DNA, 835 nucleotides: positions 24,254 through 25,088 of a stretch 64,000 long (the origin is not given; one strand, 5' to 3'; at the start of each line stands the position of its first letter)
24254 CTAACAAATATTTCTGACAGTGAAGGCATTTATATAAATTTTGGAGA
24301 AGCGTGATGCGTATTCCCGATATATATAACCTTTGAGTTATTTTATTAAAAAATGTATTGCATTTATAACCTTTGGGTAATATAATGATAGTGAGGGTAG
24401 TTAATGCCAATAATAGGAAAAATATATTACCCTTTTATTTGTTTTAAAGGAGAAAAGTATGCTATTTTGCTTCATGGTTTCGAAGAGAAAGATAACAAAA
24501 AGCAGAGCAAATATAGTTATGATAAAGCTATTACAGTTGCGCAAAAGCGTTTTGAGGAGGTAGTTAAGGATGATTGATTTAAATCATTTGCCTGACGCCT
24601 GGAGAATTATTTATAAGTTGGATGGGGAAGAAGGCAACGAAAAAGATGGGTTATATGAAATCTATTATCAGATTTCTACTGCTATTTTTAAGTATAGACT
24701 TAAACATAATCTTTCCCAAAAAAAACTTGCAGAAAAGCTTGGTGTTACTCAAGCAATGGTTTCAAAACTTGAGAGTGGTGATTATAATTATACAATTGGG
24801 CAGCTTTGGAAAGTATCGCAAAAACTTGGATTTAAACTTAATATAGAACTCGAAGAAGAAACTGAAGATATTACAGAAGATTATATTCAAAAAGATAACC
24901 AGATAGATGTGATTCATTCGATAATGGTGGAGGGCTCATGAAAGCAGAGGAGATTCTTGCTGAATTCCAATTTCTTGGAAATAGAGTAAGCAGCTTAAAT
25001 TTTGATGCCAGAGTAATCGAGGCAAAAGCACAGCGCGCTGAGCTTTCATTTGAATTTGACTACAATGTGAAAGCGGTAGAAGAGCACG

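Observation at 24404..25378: Degenerate toxin-antitoxin-chaperone (TAC-like) module in a Firmicute: HigB-fragment, HTH antitoxin with acidic tail, SecB-like chaperone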

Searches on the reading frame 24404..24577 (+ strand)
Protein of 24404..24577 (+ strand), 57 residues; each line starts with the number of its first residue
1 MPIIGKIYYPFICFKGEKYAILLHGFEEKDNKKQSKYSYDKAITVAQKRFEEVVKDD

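Call 3: search_protein_families(library=pfam, proteins=[window:24404-24574:+], max_evalue=10)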
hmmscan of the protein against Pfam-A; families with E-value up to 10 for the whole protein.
window:24404-24574:+ (57 aa): 1 family
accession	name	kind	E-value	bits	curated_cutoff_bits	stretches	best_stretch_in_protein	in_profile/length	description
PF05973.20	Gp49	-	0.0061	17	23.9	1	11-50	55-89/90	Phage derived protein Gp49-like (DUF891)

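Call 4: search_protein_families(library=ncbifam, proteins=[window:24404-24574:+], max_evalue=10)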
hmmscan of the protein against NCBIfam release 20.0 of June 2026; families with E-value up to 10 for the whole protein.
window:24404-24574:+ (57 aa): 0 families

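Call 5: search_protein_families(library=padloc, proteins=[window:24404-24574:+], max_evalue=10)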
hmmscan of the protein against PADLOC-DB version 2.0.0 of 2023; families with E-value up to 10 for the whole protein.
window:24404-24574:+ (57 aa): 0 families

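Call 6: search_protein_families(library=phrogs, proteins=[window:24404-24574:+], max_evalue=10)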
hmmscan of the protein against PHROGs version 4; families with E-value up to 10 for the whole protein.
window:24404-24574:+ (57 aa): 1 family
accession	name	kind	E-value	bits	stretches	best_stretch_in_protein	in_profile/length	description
phrog_2523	-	unknown function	0.00016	22.7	1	9-56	65-107/108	-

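Call 66: list_cluster_members(proteins=[window:24404-24574:+, window:24570-24938:+, window:24938-25375:+])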
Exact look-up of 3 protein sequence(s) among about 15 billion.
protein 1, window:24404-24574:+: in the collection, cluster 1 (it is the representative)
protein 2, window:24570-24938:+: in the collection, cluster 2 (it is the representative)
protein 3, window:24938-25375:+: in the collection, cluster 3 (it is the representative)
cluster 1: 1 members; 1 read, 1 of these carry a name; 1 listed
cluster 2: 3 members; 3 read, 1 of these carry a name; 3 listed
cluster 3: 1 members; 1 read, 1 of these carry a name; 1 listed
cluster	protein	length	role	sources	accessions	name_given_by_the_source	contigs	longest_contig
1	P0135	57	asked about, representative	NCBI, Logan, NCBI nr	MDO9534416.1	MAG: hypothetical protein Q7J85_03580 [Bacillota bacterium] | hypothetical protein [Bacillota bacterium]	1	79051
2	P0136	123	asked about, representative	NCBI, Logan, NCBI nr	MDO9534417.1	MAG: helix-turn-helix transcriptional regulator [Bacillota bacterium] | helix-turn-helix transcriptional regulator [Bacillota bacterium]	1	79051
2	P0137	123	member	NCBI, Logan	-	-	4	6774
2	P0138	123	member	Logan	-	-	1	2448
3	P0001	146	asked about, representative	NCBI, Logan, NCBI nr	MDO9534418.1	MAG: protein-export chaperone SecB [Bacillota bacterium] | protein-export chaperone SecB [Bacillota bacterium]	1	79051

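Call 67: find_encoding_contigs(protein=window:24404-24577:+, flank=2000, max_places=6)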
Protein window:24404-24577:+ (57 aa): 1 contig read that carries it; 1 place shown.
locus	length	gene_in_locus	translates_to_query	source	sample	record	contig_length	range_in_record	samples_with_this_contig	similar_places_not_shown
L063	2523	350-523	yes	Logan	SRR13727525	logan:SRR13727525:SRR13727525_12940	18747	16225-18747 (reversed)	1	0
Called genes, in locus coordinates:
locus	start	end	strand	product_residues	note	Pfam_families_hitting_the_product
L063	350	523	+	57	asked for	-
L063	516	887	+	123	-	PF13744:HTH_37 (weak), PF01381:HTH_3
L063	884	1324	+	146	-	-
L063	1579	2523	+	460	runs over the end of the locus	PF07690:MFS_1, PF13347:MFS_2, PF07690:MFS_1 (weak)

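Call 68: find_encoding_contigs(protein=P0136, flank=2000, max_places=6)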
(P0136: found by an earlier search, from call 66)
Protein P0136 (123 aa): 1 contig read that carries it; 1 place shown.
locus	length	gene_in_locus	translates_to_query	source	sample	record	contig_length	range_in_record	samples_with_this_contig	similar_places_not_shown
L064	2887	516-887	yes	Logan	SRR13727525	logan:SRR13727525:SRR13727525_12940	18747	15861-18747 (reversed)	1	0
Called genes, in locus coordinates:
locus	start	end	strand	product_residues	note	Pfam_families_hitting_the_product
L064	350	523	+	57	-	-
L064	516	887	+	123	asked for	PF13744:HTH_37 (weak), PF01381:HTH_3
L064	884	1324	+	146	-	-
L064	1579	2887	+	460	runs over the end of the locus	PF07690:MFS_1, PF13347:MFS_2, PF07690:MFS_1 (weak)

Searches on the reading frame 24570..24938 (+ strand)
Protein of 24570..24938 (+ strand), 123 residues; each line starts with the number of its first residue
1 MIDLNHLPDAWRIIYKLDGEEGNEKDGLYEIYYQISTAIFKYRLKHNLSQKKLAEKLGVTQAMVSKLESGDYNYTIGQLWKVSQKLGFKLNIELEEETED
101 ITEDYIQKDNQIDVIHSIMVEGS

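Call 3: search_protein_families(library=pfam, proteins=[window:24570-24938:+], max_evalue=10)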
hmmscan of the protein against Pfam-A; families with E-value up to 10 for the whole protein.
window:24570-24938:+ (123 aa): 15 families
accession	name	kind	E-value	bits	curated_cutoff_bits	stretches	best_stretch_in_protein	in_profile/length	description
PF01381.28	HTH_3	-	6.4e-13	49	23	1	41-90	3-52/55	Helix-turn-helix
PF13744.12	HTH_37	-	7.1e-06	26.2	27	1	34-93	18-78/80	Helix-turn-helix domain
PF12844.13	HTH_19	-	0.00058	20.2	30.2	1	41-90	6-55/64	Helix-turn-helix domain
PF13560.12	HTH_31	-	0.00076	20.2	27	1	42-72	9-39/64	Helix-turn-helix domain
PF04545.22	Sigma70_r4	-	0.0015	18.5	24.1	1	38-69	11-42/50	Sigma-70, region 4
PF09048.16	Cro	-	0.0038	17.6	32.7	1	48-66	13-31/59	Cro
PF22495.2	HTH_92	-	0.004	16.9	27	1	41-71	2-32/45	RsaL-like HTH domain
PF13443.12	HTH_26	-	0.0058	17.3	22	1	44-86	7-50/63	Cro/C1-type HTH DNA-binding domain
PF13413.12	HTH_25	-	0.0061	16.8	24.6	1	43-73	6-36/62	Helix-turn-helix domain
PF15943.11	YdaS_toxin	-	0.021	15.1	30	1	49-67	10-28/65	Bacterial toxin YdaS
PF16509.11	KORA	-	0.036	14.7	26.7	1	48-68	31-51/84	TrfB plasmid transcriptional repressor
PF01047.28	MarR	-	0.041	14.2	24.6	1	47-66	17-36/59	MarR family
PF08279.18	HTH_11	-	0.067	13.5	25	1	45-65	13-33/55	HTH domain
PF18024.7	HTH_50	-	0.068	13.3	27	1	46-64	22-40/50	Helix-turn-helix domain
PF01418.23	HTH_6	-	0.13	12.8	28.3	1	47-67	34-54/77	Helix-turn-helix domain, rpiR family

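Call 4: search_protein_families(library=ncbifam, proteins=[window:24570-24938:+], max_evalue=10)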
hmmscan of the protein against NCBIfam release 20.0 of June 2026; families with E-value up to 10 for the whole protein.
window:24570-24938:+ (123 aa): 20 families
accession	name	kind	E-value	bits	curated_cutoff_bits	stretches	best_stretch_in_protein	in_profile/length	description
TIGR03070.1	couple_hipB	subfamily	7.5e-11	41.8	71.65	1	34-90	2-58/58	type II toxin-antitoxin system Y4mF family antitoxin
NF047948.1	male_kill_WMK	equivalog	1.2e-09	38.1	300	1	17-103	145-231/300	WO male-killing family protein Wmk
NF041951.1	phage_RstR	subfamily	1.4e-07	31.7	80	1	35-101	3-69/108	RstR family transcriptional repressor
TIGR00270.2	TIGR00270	equivalog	3.4e-07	30.2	110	1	30-104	71-141/159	multiprotein bridging factor aMBF1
NF006015.0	PRK08154.1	subfamily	3.5e-07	29.7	204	1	31-103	27-99/314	anaerobic benzoate catabolism transcriptional regulator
NF007271.0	PRK09726.1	equivalog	4.6e-07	29.7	79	1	34-93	12-71/88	type II toxin-antitoxin system antitoxin HipB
NF007408.0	PRK09943.1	equivalog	5.9e-05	22.7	211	1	39-114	12-88/185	HTH-type transcriptional regulator PuuR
NF046032.1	TransRegSlrRBacil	equivalog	7.2e-05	22.9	250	1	38-98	5-66/149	HTH-type transcriptional regulator SlrR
TIGR03830.1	CxxCG_CxxCG_HTH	subfamily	0.0003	20.6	61.8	1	36-72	67-103/127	type II TA system antitoxin MqsA family protein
NF003162.0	PRK04140.1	equivalog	0.00063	18.9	263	1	39-104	131-199/317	transcriptional regulator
TIGR02937.1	sigma70-ECF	superfamily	0.0015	18.2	42.9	1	39-68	125-154/165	sigma-70 family RNA polymerase sigma factor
TIGR02980.1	SigBFG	subfamily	0.0031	17.2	234.35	1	38-69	185-216/227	SigB/SigF/SigG family RNA polymerase sigma factor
TIGR02941.1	Sigma_B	equivalog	0.0053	16.3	315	1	30-68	204-242/255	RNA polymerase sigma factor SigB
NF010465.0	PRK13890.1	equivalog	0.0072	16.4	96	1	36-97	7-68/121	conjugal transfer protein TrbA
NF007257.0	PRK09706.1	subfamily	0.015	15.1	101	1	36-86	7-57/135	transcriptional repressor DicA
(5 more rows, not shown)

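Call 5: search_protein_families(library=padloc, proteins=[window:24570-24938:+], max_evalue=10)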
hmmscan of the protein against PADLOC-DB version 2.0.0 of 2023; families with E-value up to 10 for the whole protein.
window:24570-24938:+ (123 aa): 23 families
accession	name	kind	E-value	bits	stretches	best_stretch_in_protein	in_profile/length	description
PDLC02926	HTH_VI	-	6e-11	40.5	1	35-92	2-59/92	-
PDLC04775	PDC-M69A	-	3.2e-07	28.9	1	30-107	3-80/113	-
PDLC04760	PDC-M64C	-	6e-07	27.8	1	16-95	8-86/93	-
PDLC03665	Control_protein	-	9.6e-07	27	1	39-93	13-68/77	control protein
PDLC04758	PDC-M64B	-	2.4e-06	26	1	23-106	19-101/123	-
PDLC03949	RmrA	-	1.7e-05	21.8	1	43-105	11-73/363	-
PDLC03947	RmrA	-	2.1e-05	21.5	1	41-100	18-77/383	-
PDLC04762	PDC-M64C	-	2.5e-05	22.3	1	31-88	24-81/97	-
PDLC03952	RmrA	-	4.3e-05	20.5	1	40-99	28-87/395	-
PDLC03946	RmrA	-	0.0001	19.2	1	43-106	11-74/357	-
PDLC04757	PDC-M64B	-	0.00012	20.1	1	44-90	39-85/128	-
PDLC03944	RmrA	-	0.00014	19.1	1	43-102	15-74/384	-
PDLC03954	RmrA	-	0.00021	18.3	1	41-102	17-78/380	-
PDLC04759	PDC-M64B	-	0.00036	18.6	1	35-92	27-84/135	-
PDLC03951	RmrA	-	0.0009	16.3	1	40-96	14-70/400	-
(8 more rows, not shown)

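Call 6: search_protein_families(library=phrogs, proteins=[window:24570-24938:+], max_evalue=10)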
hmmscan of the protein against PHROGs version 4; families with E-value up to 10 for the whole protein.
window:24570-24938:+ (123 aa): 44 families (the best 25 are shown)
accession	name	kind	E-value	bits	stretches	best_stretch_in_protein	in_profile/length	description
phrog_1373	-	transcription regulation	2.5e-12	48.1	1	32-105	63-134/166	transcriptional regulator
phrog_2339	-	DNA, RNA and nucleotide metabolism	9.1e-11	42.6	1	30-100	21-92/98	HTH DNA binding protein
phrog_3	-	transcription regulation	1.6e-09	39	1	35-104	89-157/430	transcriptional repressor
phrog_8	-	transcription regulation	2.5e-09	38.1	1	17-100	135-222/346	transcriptional regulator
phrog_2439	-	transcription regulation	4.9e-08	33.2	1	37-103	10-75/367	transcriptional regulator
phrog_2967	-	transcription regulation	4.7e-07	30.6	1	35-115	11-86/225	transcriptional regulator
phrog_4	-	transcription regulation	4e-06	27.1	1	36-100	138-198/400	transcriptional repressor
phrog_7241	-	transcription regulation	7e-06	27.1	1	43-91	70-118/122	transcriptional regulator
phrog_2328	-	transcription regulation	1.5e-05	25.8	1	41-90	22-71/128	transcriptional repressor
phrog_38027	-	transcription regulation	0.00011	23.3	1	34-87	68-121/143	transcriptional repressor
phrog_4836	-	transcription regulation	0.00022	21.8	1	41-98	82-139/194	CII-like regulator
phrog_8522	-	DNA, RNA and nucleotide metabolism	0.0003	22.3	1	35-92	8-65/71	HTH DNA binding protein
phrog_5823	-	transcription regulation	0.00037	20.7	1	37-76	9-49/404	transcriptional regulator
phrog_2104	-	unknown function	0.00038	21.6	1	39-71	44-76/103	-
phrog_6831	-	transcription regulation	0.00043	21.2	1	48-77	19-51/68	transcriptional regulator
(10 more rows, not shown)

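Call 64: search_solved_structures(query=window:24570-24938:+, max_evalue=0.01)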
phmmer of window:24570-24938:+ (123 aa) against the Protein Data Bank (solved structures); distinct sequences matched with E-value up to 0.01: 15.
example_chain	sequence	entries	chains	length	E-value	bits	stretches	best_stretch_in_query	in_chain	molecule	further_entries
2mez_A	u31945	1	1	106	2.8e-05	27.6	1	41-100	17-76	Multiprotein Bridging Factor (MBP-like)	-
9k3w_A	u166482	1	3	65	6.6e-05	26.3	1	42-92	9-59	Transcriptional regulator, PbsX family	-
5k98_B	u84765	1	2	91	0.0004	23.8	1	34-92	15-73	Antitoxin HipB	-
2wiu_B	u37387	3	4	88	0.00048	23.6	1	34-92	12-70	HTH-TYPE TRANSCRIPTIONAL REGULATOR HIPB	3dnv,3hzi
4yg4_A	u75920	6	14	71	0.00052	23.4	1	34-90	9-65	Antitoxin HipB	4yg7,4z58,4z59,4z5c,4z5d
4yg1_A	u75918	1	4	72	0.00052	23.4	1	34-90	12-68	Antitoxin HipB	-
4z5h_A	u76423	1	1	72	0.0007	23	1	34-90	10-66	Antitoxin HipB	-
6af3_B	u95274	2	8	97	0.0011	22.4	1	34-92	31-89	HigA antitoxin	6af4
6lty_A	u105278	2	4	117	0.0016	21.9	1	48-100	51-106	Putative antitoxin HigA3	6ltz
7p4a_A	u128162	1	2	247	0.0022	21.4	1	31-99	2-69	Stl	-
7zvi_A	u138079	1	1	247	0.0022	21.4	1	31-99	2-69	Orf22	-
1y9q_A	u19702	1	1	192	0.0035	20.8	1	34-87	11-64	transcriptional regulator, HTH_3 family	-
2ef8_A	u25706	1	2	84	0.0044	20.4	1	38-102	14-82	Putative transcription factor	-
8ezt_A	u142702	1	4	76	0.0048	20.3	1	33-94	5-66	HipB(Lp)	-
8tac_A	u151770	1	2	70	0.0095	19.4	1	39-87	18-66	DBP48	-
